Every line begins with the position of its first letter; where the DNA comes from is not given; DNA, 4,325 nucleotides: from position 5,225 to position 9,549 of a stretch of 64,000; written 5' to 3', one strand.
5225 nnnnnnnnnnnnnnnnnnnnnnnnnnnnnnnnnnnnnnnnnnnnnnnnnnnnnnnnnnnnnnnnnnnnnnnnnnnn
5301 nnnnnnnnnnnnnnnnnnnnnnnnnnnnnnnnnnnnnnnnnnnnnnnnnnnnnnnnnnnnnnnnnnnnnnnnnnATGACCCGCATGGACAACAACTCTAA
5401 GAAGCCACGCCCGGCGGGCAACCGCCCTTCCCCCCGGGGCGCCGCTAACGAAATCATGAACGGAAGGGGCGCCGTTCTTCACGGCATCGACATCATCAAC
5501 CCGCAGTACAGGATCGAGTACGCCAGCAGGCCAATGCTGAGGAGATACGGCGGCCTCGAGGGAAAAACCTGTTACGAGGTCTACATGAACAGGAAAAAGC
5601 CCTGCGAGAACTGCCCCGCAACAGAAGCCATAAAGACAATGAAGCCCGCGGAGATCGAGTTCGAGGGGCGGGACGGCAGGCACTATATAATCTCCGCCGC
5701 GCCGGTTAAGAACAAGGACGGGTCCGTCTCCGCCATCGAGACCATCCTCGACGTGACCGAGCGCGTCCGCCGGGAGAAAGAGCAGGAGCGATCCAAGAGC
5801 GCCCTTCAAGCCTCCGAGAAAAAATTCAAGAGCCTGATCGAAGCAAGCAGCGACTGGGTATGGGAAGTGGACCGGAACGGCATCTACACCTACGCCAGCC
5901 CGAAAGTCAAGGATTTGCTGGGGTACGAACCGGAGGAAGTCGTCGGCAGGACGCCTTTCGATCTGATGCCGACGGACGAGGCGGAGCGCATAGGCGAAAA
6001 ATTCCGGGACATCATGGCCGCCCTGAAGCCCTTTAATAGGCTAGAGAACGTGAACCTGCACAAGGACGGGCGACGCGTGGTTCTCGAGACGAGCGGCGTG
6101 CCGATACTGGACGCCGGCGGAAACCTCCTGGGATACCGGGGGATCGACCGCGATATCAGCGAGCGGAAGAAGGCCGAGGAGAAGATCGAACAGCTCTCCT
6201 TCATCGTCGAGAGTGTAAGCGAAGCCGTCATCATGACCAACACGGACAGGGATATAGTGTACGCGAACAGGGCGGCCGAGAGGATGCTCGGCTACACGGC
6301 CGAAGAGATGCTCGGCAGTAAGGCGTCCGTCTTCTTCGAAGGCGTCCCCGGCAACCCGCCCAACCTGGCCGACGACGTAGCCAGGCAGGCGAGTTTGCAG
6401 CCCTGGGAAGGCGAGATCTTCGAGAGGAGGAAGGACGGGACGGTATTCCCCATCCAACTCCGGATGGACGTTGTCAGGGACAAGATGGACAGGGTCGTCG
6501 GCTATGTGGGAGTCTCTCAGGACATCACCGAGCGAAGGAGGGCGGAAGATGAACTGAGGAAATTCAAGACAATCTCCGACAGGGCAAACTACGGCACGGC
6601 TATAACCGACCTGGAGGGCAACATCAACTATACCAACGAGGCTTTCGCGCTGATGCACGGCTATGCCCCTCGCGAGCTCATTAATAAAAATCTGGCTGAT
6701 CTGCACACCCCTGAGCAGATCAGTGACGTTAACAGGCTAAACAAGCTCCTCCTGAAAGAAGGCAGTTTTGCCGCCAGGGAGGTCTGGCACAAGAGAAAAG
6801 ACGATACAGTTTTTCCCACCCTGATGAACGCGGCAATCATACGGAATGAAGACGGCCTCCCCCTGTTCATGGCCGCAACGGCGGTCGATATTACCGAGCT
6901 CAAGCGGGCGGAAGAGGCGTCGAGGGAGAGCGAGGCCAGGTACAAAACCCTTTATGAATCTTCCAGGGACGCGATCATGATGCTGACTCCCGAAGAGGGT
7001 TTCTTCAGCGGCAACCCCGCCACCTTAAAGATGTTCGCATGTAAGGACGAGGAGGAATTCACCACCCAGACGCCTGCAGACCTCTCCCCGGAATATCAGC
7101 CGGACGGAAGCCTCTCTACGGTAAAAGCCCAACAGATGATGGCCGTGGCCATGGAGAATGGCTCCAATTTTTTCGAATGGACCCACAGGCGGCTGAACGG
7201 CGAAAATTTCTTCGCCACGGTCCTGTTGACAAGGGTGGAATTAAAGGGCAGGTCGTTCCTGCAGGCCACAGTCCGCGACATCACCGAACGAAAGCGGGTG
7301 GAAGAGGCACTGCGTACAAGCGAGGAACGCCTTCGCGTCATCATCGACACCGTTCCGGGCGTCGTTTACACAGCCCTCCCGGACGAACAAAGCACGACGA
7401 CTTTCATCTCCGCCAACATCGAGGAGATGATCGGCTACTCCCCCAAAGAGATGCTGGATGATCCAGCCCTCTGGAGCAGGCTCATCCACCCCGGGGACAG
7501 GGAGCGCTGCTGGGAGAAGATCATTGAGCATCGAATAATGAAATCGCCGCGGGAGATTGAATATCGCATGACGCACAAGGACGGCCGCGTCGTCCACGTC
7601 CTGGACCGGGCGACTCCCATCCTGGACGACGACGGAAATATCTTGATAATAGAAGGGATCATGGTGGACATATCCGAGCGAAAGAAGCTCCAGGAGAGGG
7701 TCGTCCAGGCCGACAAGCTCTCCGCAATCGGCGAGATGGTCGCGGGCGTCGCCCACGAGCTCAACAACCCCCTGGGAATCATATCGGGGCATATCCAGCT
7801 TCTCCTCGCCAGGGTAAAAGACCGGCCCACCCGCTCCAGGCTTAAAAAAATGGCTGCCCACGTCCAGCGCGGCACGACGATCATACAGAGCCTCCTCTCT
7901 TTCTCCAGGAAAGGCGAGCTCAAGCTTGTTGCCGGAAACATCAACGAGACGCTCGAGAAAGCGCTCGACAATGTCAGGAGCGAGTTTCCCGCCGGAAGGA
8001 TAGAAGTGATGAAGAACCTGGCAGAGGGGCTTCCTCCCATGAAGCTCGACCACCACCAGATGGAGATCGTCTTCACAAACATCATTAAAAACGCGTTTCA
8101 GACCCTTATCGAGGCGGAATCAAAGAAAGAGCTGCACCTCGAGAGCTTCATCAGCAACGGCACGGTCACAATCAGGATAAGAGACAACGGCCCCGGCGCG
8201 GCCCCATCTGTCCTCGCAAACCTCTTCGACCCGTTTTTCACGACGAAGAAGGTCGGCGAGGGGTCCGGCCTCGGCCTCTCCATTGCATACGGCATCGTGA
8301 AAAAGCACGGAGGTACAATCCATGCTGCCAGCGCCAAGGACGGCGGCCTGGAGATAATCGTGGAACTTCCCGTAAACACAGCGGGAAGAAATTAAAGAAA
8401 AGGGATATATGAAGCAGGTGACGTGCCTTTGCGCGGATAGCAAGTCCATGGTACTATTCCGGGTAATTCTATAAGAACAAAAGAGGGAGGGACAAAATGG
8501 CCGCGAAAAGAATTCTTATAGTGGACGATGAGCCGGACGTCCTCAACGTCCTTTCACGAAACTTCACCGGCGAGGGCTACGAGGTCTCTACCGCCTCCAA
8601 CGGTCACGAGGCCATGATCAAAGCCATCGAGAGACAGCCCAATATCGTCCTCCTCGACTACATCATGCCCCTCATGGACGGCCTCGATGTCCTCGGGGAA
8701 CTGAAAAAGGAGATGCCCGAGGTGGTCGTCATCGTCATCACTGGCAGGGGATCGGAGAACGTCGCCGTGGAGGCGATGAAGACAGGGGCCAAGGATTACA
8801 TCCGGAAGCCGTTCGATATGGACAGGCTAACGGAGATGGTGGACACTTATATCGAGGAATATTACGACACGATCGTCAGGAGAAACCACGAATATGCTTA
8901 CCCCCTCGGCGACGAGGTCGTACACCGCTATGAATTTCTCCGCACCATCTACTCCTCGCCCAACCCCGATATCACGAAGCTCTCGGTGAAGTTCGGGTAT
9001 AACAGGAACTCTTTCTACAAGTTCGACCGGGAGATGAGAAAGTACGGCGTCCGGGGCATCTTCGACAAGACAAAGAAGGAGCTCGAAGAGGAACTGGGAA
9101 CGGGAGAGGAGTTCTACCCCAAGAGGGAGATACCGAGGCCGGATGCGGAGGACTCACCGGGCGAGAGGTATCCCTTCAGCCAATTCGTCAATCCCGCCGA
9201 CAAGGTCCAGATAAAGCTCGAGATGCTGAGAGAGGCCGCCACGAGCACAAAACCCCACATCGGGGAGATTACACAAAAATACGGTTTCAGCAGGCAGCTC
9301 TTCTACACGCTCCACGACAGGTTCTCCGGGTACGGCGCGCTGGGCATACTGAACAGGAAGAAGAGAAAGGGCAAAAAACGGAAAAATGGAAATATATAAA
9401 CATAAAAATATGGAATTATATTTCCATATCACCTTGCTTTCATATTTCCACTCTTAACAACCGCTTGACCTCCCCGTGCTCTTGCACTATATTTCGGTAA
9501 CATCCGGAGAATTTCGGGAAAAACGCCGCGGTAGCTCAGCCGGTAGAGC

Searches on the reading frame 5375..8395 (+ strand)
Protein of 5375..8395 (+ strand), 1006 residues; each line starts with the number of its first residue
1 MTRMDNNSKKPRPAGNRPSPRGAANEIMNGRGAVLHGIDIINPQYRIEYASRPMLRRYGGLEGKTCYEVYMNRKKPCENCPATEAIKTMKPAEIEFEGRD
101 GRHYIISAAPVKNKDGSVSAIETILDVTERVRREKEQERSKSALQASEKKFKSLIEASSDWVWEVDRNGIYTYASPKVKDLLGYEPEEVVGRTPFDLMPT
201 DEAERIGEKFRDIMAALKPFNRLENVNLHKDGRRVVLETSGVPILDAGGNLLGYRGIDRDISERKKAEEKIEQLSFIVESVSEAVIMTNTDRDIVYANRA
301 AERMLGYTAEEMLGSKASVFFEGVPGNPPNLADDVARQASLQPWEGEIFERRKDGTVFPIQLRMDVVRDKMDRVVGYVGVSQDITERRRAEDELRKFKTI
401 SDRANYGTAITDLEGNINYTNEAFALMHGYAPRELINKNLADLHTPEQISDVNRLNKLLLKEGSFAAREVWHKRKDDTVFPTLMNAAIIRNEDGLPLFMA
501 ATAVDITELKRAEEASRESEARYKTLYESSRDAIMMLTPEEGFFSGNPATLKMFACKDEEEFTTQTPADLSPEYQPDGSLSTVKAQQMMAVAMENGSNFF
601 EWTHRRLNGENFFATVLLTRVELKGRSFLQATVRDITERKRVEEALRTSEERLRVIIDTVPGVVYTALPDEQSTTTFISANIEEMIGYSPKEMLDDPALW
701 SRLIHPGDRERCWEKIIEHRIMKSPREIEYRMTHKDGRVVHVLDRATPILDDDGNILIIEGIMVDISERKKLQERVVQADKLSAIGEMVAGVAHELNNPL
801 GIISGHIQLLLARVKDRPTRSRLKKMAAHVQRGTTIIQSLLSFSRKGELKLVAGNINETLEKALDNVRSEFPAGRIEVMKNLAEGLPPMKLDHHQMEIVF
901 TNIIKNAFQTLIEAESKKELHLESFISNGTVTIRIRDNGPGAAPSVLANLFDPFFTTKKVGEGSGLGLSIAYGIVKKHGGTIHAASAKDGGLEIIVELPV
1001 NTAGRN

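Call 6: search_protein_families(library=pfam, proteins=[window:5375-8395:+], max_evalue=0.01)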
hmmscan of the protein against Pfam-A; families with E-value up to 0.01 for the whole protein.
window:5375-8395:+ (1006 aa): 12 families
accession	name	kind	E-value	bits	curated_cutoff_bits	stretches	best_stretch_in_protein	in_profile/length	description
PF13426.13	PAS_9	-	1.9e-81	269.5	27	6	283-386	2-103/103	PAS domain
PF08448.16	PAS_4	-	7.8e-65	216.4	23.1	6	156-265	2-109/110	PAS fold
PF00989.32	PAS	-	4.2e-57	191.5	22.6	4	150-261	2-113/113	PAS fold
PF08447.18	PAS_3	-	4.6e-50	168.3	25.6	4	676-763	2-89/89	PAS fold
PF13188.13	PAS_8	-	3.6e-31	106.4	21.8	3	273-331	2-56/65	PAS domain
PF02518.31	HATPase_c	-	6.2e-20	72.1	26.4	1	894-1001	4-110/111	Histidine kinase-, DNA gyrase B-, and HSP90-like ATPase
PF00512.31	HisKA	-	6.5e-12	45.8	26.9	1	786-847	3-64/66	His Kinase A (phospho-acceptor) domain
PF14501.12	HATPase_c_5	-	6.2e-06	26.5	22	1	894-991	4-94/102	GHKL domain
PF12860.13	PAS_7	-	2.3e-05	24.9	27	0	278-391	1-114/115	PAS fold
PF18095.7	PAS_12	-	0.00087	19.3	22.6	0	279-324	54-99/153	UPF0242 C-terminal PAS-like domain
PF14598.12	PAS_11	-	0.0015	18.9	25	0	182-214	25-57/109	PAS domain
PF24820.1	Diguanyl_cycl_sensor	-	0.0087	16.4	28.1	0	278-321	2-45/109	Diguanylate cyclase-like sensor domain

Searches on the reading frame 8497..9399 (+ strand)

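Call 6: search_protein_families(library=pfam, proteins=[window:8497-9399:+], max_evalue=0.01)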
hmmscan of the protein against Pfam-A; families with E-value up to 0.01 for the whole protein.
window:8497-9399:+ (300 aa): 3 families
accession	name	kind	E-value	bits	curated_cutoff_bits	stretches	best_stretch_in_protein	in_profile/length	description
PF00072.30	Response_reg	-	3.2e-30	105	30.2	1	6-115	1-110/111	Response regulator receiver domain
PF13518.12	HTH_28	-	1.9e-08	34.7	25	1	240-291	2-51/52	Helix-turn-helix domain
PF13551.12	HTH_29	-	0.0095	16.4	28.1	0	255-297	15-56/64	Winged helix-turn helix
